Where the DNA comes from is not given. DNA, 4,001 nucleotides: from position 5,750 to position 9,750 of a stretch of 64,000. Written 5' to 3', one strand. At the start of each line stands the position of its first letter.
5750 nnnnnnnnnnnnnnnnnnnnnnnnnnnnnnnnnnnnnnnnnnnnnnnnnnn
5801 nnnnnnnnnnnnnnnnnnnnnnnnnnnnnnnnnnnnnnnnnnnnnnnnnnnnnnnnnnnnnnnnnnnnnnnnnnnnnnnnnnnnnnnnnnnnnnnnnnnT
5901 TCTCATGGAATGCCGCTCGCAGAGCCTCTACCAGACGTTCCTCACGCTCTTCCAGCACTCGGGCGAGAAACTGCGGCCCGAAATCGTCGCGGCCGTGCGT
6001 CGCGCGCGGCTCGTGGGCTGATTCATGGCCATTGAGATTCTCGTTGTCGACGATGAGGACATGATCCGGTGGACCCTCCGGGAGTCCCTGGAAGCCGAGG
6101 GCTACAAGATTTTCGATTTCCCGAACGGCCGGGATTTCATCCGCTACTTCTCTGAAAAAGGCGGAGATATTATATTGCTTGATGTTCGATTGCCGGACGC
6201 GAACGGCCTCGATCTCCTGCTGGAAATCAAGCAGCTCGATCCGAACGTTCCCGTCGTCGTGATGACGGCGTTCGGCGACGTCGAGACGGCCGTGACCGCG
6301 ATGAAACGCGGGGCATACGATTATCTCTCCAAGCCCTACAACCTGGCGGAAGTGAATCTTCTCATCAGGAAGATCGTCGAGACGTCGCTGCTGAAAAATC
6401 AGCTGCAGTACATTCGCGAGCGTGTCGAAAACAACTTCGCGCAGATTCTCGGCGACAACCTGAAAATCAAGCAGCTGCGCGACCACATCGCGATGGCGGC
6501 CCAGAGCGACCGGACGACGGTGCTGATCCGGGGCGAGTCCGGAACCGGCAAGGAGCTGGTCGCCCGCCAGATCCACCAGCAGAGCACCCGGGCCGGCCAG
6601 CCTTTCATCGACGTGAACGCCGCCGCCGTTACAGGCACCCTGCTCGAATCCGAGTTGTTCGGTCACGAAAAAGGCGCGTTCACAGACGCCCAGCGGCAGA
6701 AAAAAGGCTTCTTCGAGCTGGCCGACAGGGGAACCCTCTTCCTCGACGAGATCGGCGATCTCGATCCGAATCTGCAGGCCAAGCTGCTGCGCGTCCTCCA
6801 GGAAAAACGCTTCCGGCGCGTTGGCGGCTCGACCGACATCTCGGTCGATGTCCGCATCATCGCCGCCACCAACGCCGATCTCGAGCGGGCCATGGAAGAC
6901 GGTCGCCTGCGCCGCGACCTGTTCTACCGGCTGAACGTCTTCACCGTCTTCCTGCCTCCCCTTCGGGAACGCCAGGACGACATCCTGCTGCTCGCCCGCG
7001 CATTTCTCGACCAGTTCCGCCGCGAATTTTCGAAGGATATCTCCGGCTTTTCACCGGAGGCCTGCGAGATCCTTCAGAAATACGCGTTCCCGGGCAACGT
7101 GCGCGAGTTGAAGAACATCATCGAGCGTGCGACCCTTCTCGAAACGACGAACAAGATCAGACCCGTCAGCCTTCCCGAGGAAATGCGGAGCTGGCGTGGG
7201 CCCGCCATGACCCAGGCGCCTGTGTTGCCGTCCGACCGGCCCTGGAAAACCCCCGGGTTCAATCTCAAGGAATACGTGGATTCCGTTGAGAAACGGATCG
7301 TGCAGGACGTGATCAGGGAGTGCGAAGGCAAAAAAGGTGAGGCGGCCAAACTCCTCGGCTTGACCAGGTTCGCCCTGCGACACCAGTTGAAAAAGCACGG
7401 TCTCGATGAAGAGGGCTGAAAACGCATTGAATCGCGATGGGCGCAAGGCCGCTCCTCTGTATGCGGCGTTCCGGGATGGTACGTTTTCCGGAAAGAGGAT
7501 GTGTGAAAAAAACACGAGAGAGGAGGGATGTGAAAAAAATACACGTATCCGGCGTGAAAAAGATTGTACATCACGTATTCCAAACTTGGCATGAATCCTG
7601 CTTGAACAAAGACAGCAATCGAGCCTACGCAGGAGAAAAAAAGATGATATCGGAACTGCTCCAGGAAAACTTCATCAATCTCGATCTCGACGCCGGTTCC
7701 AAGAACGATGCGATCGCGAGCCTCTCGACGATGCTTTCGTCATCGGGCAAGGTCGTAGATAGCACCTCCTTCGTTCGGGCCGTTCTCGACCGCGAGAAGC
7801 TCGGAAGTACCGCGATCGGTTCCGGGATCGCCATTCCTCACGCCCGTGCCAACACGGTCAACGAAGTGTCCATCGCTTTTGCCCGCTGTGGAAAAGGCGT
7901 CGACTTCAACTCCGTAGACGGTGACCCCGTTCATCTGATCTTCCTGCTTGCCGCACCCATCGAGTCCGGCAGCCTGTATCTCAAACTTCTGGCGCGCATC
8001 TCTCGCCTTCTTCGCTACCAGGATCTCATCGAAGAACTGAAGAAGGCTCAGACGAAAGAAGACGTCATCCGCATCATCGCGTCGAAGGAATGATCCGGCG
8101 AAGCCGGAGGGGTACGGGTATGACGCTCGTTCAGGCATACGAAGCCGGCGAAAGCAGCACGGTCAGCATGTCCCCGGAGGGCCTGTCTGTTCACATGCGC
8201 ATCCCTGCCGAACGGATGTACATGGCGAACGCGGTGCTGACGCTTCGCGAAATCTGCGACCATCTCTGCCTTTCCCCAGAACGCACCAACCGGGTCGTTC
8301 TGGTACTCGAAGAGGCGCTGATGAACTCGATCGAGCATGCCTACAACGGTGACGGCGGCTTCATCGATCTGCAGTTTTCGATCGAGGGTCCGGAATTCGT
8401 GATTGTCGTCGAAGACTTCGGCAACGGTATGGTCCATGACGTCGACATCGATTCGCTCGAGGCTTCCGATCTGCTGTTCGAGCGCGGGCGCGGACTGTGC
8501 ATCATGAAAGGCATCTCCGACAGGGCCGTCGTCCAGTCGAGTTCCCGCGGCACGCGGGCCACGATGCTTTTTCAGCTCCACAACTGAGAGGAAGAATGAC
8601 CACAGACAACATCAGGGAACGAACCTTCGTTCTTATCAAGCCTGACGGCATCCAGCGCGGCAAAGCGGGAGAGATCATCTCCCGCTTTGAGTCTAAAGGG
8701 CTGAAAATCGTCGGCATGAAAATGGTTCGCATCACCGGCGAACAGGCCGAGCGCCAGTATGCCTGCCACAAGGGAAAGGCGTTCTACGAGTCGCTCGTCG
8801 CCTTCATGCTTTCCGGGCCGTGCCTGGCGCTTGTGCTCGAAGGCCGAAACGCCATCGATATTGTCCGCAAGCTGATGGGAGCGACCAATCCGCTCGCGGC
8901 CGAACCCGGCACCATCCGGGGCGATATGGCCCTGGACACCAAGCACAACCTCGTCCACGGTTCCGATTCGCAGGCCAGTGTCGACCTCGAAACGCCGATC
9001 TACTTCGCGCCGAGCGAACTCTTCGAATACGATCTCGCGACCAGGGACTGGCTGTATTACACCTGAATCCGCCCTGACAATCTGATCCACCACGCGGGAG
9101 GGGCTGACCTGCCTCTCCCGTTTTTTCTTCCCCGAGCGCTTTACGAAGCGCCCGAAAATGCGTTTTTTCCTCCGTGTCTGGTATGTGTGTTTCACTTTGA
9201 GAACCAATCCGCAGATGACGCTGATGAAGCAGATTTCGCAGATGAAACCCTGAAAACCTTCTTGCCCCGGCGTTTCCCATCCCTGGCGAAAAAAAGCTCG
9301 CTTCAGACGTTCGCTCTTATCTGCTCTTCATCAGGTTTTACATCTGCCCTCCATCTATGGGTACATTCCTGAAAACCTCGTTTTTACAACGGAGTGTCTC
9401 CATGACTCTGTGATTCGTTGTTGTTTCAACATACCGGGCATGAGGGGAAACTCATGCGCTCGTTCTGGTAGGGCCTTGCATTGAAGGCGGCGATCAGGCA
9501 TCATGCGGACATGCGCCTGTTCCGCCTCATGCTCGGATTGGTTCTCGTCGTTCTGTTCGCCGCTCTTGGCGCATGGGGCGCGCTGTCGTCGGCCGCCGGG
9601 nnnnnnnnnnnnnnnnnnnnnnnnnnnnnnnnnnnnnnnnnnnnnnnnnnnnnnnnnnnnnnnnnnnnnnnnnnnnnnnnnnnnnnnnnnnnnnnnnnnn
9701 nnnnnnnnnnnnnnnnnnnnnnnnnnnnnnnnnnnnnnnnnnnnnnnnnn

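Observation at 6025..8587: Self-contained sigma54 regulatory module: NtrC-type activator, three tandem GTG-A(n)-CAC sites, a -24/-12 promoter, a PtsN-like EIIA and an anti-sigma-kinase-like gene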

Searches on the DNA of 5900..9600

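Call 62: search_rna_families(source=window, start=5900, end=9600, threshold=evalue, max_evalue=1)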
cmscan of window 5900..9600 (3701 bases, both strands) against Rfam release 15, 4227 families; matches with E-value up to 1: 0.
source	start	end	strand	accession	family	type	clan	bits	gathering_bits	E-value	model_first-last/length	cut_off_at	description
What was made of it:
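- Tried and rejected: Rfam gave no hit in 5900-9600 (call 62).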
